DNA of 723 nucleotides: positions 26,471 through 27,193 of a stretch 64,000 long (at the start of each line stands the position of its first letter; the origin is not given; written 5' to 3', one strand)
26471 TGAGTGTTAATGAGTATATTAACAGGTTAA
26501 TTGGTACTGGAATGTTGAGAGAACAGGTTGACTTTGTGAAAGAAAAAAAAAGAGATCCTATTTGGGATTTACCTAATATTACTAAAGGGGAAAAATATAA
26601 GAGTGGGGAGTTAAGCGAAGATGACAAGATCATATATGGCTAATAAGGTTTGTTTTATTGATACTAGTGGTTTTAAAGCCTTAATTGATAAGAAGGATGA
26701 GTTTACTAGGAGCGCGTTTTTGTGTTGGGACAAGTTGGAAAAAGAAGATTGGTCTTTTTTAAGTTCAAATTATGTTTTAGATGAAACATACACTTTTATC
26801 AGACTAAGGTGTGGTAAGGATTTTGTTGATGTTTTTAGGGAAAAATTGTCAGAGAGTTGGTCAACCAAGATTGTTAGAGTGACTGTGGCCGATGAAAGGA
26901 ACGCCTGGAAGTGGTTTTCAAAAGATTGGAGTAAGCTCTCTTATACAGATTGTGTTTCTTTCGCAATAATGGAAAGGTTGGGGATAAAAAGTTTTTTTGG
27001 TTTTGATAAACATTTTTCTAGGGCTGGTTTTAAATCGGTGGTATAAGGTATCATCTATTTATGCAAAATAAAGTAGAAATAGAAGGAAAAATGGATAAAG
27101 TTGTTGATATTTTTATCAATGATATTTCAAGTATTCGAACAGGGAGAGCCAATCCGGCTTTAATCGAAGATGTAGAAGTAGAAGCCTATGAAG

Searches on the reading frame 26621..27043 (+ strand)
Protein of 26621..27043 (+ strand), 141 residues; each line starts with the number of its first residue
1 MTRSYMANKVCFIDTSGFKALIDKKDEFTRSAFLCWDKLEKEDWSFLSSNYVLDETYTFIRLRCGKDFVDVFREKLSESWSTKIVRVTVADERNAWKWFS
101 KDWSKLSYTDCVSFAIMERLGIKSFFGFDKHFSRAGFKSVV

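Call 85: search_protein_families(library=pfam, proteins=[window:26621-27043:+], max_evalue=0.01)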
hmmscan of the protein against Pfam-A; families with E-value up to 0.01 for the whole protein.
window:26621-27043:+ (141 aa): 1 family
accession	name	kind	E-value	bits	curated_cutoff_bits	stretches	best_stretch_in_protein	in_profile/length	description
PF01850.27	PIN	-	1.6e-07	32.4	23.6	1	12-137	2-119/120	PIN domain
